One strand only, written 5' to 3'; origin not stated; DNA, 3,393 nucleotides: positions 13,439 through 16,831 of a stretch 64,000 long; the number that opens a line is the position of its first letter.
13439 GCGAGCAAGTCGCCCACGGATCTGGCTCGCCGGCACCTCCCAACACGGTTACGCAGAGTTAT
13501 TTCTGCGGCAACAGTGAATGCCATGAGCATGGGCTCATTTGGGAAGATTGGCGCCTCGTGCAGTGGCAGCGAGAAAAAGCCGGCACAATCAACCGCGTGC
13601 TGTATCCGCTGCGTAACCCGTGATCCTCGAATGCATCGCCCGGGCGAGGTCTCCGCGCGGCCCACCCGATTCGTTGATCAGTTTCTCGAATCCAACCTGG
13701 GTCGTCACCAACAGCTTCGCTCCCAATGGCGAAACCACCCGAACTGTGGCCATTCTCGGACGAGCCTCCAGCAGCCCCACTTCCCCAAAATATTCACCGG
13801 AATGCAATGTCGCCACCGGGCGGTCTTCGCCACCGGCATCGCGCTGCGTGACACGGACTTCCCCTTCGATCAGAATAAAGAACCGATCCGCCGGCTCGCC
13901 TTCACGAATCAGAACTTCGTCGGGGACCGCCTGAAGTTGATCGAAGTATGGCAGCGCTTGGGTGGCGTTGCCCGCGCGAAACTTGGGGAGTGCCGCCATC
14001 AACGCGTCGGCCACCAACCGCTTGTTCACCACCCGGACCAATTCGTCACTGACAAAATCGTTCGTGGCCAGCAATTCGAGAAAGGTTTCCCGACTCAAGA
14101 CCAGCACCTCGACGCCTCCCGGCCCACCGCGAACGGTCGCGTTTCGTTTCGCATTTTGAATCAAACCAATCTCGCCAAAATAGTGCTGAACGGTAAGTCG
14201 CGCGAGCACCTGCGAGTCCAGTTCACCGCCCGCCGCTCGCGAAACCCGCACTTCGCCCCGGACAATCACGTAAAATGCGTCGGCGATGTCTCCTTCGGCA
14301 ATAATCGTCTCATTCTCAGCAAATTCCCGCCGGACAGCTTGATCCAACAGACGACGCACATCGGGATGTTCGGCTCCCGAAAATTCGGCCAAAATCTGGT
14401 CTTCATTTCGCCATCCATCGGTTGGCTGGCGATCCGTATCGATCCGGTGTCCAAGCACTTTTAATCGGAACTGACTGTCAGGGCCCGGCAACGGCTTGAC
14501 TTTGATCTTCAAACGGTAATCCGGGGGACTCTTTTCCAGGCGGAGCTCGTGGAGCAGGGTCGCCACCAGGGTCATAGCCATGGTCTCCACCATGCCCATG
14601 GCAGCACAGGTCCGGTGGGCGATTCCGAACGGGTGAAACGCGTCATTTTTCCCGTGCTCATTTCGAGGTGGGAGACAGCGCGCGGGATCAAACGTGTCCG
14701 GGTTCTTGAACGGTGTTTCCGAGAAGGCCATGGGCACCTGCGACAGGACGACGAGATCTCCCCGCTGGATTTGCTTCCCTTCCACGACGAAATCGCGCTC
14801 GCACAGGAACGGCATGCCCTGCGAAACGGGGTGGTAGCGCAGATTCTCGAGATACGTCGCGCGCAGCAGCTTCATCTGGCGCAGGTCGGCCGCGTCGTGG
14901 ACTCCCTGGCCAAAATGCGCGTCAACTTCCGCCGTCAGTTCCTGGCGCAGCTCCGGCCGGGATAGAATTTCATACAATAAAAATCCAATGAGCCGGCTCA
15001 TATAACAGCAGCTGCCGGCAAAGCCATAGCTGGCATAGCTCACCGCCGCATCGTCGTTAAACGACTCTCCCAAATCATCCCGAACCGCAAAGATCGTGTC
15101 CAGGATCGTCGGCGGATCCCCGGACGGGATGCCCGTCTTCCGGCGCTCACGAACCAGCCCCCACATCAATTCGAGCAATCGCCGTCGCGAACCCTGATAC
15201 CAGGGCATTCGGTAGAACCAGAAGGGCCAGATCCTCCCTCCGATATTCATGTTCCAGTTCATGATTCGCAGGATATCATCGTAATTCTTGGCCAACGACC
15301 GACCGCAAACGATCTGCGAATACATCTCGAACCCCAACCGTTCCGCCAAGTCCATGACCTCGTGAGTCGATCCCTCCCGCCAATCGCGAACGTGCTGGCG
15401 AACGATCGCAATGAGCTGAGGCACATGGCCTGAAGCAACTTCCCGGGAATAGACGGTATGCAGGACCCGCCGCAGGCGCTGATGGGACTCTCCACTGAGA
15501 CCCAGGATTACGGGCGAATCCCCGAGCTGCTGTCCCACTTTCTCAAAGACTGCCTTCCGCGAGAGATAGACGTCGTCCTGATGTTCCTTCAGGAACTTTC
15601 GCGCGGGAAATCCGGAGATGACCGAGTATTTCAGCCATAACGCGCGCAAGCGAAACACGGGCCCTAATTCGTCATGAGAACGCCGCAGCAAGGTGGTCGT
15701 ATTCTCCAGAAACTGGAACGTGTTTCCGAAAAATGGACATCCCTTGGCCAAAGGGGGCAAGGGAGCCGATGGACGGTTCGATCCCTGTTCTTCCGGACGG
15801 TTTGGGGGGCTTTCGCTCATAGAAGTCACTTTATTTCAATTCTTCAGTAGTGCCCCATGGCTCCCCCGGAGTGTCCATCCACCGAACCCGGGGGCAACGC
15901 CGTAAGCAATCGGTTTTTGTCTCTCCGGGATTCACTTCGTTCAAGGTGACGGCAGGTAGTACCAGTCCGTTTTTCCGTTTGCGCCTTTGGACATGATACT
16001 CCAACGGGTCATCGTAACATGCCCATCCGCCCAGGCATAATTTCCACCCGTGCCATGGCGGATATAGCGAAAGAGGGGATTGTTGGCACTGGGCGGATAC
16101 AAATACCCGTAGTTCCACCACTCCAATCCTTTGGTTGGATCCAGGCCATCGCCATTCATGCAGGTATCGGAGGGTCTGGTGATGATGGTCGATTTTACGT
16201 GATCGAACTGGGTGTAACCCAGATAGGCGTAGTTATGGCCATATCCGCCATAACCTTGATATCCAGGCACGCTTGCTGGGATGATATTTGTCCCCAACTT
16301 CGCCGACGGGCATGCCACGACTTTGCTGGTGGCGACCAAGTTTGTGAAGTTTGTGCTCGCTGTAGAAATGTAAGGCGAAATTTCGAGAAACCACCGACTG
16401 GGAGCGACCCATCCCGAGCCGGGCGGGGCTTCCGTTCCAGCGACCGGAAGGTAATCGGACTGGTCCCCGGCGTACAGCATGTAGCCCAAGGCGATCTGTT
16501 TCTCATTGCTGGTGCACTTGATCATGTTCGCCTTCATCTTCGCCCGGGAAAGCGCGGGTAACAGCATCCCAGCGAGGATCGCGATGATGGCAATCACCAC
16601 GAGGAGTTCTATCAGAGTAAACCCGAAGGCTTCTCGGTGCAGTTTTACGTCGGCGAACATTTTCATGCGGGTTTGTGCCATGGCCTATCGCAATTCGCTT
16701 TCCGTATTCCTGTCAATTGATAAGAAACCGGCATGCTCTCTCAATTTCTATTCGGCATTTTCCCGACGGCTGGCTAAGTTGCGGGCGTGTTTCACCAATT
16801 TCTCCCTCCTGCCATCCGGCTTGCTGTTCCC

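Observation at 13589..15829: Cytochrome P450 fused to tandem cyclic-nucleotide-binding domains, with a non-canonical I-helix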

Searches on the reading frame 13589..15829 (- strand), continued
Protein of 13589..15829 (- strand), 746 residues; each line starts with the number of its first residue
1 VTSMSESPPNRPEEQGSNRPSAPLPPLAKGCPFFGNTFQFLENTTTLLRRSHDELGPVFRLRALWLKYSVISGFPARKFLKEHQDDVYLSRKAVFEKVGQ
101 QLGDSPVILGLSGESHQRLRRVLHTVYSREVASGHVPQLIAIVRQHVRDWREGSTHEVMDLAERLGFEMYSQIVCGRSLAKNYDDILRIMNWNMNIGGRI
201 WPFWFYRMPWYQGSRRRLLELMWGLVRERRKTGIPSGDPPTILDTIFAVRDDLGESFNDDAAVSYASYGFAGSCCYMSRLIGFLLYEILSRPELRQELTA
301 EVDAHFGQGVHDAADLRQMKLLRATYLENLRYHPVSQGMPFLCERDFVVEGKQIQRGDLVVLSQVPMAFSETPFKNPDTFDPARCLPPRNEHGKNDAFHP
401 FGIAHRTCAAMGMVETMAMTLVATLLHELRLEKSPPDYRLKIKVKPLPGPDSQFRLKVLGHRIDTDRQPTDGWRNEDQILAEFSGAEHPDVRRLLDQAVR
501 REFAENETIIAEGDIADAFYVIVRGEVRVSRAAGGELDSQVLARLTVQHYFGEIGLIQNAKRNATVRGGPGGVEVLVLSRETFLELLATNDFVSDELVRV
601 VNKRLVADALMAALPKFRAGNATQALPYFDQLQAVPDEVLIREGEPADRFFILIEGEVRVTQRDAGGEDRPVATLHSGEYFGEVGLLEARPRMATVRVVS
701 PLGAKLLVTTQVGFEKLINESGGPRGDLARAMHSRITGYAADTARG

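Call 60: search_solved_structures(query=A1, max_evalue=1e-25, show_alignments=2)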
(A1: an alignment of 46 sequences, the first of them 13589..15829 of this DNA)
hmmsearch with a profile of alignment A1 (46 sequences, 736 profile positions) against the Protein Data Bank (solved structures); distinct sequences matched with E-value up to 1e-25: 67 (the best 60 are shown).
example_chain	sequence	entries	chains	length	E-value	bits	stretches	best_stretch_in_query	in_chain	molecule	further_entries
9ya0_MA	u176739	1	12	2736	1.3e-75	258.1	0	489-713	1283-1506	PCR12, TGME49_219070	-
9p74_A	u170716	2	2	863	2.4e-61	210.9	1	482-693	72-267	cGMP-dependent protein kinase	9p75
5ezr_A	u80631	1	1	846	2.6e-51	177.8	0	479-691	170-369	cGMP-dependent protein kinase, putative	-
4rz7_A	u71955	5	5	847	2.6e-51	177.7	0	479-691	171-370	cGMP-dependent protein kinase, putative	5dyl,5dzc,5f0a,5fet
5dyk_A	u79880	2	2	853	2.3e-50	174.6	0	478-691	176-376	CGMP-dependent protein kinase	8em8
6mcw_A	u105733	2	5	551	3.7e-45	157.4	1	19-436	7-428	Cytochrome P450 51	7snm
6mi0_A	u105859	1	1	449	3.9e-45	157.3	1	19-435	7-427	Cytochrome P450 51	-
7jj1_A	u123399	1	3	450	3.9e-45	157.3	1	19-435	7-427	Cytochrome P450 51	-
1ne4_A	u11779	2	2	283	5.5e-40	140.3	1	476-713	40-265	cAMP-dependent protein kinase type I-alpha regulatory chain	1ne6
2w0a_A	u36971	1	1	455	5.5e-40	140.3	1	33-434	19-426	CYTOCHROME P450 51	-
1rgs_A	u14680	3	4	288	5.8e-40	140.2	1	476-713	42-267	CAMP DEPENDENT PROTEIN KINASE | cAMP-dependent protein kinase type I-alpha regulatory chain | cAMP-dependent protein kinase type I-alpha regulatory subunit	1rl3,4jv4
3of1_A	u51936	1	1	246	6.3e-40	140.1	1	479-713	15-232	cAMP-dependent protein kinase regulatory subunit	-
5jr7_B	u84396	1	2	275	8.8e-40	139.6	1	476-713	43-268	cAMP-dependent protein kinase type I-alpha regulatory subunit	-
1x8v_A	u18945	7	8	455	1.4e-39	139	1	33-434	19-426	Cytochrome P450 51 | STEROL 14ALPHA-DEMETHYLASE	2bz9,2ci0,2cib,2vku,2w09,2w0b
4mx3_A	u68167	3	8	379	1.5e-39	138.9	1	476-713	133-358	cAMP-dependent protein kinase type I-alpha regulatory subunit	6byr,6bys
1u13_A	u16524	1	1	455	1.6e-39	138.8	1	33-434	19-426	Cytochrome P450 51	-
1e9x_A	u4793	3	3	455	3.8e-39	137.5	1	33-434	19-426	CYTOCHROME P450 51-LIKE RV0764C | CYTOCHROME P450 51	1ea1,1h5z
7tef_A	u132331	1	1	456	2e-38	135.1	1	34-432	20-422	Cytochrome P450 51B1 Cyp51B1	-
7wzl_A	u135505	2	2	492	8.4e-38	133.1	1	14-430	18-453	Putative cytochrome P450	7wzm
2ve3_A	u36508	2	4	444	6.1e-35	123.6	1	14-455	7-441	PUTATIVE CYTOCHROME P450 120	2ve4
9wat_A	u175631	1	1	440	7.1e-35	123.4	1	25-429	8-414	Cytochrome P450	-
3dbg_A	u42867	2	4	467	1.3e-32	115.9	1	12-417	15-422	Putative cytochrome P450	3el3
7f3h_A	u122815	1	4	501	7.2e-28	100.2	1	116-464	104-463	Bifunctional cytochrome P450/NADPH--P450 reductase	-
4r20_A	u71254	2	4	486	2.2e-27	98.6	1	15-417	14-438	Cytochrome P450 family 17 polypeptide 2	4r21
7f3w_A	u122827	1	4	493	4e-27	97.8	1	116-463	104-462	cytochrome P450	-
2q9f_A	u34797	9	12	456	6.1e-27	97.2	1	44-433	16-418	Cytochrome P450 46A1 | Cholesterol 24-hydroxylase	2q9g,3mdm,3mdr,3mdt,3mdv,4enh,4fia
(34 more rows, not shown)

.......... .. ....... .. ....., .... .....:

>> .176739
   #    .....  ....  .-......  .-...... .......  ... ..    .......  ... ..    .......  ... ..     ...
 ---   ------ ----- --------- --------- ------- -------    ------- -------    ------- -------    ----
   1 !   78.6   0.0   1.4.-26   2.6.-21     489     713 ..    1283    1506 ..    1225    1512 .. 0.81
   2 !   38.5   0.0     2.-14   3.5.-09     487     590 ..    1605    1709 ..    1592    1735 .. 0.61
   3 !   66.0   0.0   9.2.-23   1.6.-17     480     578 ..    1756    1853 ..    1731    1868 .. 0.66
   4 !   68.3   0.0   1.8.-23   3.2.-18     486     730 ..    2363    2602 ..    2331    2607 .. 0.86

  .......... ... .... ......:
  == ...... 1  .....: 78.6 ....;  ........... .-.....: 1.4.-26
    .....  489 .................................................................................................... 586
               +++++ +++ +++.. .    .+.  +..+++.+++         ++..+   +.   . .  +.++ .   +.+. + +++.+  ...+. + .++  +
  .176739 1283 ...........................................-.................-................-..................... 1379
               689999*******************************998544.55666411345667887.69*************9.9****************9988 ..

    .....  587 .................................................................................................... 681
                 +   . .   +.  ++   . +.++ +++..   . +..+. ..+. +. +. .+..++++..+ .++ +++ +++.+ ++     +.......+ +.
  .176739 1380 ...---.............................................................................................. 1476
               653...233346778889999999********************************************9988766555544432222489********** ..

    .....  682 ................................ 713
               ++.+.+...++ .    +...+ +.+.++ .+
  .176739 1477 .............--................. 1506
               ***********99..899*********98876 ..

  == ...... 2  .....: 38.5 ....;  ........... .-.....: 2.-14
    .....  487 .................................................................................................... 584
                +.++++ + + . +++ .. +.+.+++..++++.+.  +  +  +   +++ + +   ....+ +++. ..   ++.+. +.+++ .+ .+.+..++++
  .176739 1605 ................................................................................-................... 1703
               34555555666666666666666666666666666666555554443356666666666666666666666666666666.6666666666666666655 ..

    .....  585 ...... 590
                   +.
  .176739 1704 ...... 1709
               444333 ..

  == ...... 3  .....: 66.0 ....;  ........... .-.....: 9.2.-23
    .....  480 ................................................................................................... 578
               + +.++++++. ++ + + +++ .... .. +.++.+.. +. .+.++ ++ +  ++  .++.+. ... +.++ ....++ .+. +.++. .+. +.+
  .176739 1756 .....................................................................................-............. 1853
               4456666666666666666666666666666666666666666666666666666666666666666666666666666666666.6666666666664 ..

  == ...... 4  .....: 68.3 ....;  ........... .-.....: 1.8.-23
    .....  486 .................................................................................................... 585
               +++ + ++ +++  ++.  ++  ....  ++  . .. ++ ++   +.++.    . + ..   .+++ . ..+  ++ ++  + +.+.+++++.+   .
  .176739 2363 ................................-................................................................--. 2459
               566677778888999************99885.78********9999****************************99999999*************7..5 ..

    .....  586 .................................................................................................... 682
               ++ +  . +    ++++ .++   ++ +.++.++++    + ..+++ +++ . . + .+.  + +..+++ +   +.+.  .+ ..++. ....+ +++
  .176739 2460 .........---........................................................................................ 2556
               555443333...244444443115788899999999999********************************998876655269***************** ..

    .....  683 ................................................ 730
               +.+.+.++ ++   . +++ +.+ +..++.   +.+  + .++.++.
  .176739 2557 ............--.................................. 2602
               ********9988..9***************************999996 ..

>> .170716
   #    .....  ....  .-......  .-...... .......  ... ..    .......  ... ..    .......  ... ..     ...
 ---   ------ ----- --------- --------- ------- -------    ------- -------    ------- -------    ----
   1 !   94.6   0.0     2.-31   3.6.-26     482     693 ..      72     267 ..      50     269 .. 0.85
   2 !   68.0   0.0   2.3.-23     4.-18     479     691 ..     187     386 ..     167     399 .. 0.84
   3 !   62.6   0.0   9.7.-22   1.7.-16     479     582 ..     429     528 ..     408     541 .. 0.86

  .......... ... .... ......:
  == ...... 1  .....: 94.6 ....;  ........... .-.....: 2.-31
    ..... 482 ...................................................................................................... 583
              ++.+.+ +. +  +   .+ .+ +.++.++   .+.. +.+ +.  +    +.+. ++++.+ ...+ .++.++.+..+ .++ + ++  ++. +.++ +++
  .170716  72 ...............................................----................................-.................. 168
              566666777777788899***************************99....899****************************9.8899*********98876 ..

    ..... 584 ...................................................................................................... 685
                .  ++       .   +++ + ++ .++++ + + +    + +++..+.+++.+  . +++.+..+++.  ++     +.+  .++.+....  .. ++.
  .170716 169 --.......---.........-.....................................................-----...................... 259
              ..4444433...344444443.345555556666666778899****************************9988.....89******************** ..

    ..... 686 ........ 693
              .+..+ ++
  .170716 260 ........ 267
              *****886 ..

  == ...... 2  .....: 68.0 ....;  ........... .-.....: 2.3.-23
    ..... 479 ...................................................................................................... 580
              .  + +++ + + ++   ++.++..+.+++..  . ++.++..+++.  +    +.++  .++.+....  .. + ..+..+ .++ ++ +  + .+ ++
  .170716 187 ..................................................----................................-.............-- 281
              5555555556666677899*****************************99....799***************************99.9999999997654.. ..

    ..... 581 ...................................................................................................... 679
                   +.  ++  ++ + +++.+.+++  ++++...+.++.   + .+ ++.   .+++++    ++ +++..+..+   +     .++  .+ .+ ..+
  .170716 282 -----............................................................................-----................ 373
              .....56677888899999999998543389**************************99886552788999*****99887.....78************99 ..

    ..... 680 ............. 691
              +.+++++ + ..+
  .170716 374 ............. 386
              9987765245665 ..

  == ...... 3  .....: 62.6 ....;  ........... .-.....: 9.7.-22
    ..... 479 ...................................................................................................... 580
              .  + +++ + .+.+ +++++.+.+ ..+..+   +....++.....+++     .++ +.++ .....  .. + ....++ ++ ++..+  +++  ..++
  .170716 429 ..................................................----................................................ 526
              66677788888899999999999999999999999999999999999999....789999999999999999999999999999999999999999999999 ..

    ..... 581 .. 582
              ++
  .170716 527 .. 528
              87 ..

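Call 61: find_encoding_contigs(protein=P0081, flank=8000, max_places=2)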
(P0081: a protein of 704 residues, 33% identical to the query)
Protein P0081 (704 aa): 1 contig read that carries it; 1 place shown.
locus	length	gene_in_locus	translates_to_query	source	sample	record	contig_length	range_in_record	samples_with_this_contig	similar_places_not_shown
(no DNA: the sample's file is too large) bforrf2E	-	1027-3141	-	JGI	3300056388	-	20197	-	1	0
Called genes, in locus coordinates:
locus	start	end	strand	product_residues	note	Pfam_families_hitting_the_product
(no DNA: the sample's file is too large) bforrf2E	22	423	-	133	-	-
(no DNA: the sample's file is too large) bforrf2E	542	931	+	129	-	-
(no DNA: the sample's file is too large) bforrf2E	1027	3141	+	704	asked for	PF00067:p450, PF00027:cNMP_binding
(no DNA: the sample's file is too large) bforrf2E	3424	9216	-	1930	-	PF00200:Disintegrin (faint), PF00139:Lectin_legB, PF18483:Lectin_L-type_dom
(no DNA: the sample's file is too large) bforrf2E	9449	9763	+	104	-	PF02518:HATPase_c (weak)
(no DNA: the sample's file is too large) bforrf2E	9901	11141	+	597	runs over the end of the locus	PF07504:FTP, PF01447:Peptidase_M4, PF02868:Peptidase_M4_C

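Call 62: find_encoding_contigs(protein=P0082, flank=8000, max_places=2)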
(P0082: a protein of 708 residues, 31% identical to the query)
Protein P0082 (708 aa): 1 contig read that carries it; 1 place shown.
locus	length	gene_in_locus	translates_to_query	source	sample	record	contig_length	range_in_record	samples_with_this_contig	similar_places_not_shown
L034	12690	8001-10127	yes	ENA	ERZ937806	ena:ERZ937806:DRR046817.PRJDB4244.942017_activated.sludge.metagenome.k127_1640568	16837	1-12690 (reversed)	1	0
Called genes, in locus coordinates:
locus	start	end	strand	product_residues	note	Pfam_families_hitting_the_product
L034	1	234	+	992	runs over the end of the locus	PF00106:adh_short, PF08659:KR, PF13561:adh_short_C2, PF22622:MFE-2_hydrat-2_N, PF13452:FAS1_DH_region (faint), PF01575:MaoC_dehydratas, PF02036:SCP2, PF02036:SCP2, +1 more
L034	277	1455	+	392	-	PF00108:Thiolase_N, PF02803:Thiolase_C, PF22691:Thiolase_C_1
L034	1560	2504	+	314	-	PF03706:LPG_synthase_TM (weak)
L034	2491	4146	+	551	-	PF01522:Polysacc_deac_1, PF11959:DUF3473, PF00535:Glycos_transf_2, PF10111:Glyco_tranf_2_2 (weak), PF13641:Glyco_tranf_2_3 (weak)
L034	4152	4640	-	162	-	-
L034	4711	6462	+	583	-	PF00069:Pkinase, PF07714:PK_Tyr_Ser-Thr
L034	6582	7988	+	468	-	-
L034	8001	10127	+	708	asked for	PF00067:p450, PF00027:cNMP_binding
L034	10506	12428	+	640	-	PF11617:Cu-binding_MopE (faint), PF22352:K319L-like_PKD (weak)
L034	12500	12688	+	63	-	?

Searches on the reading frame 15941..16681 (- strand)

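Call 28: search_protein_families(library=pfam, proteins=[window:15941-16681:-], max_evalue=0.001)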
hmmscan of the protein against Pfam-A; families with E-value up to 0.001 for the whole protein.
window:15941-16681:- (246 aa): 1 family
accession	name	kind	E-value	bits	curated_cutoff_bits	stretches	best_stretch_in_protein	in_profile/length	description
PF07963.17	N_methyl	-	4.1e-07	29.7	21.2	1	20-41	6-27/27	Prokaryotic N-terminal methylation motif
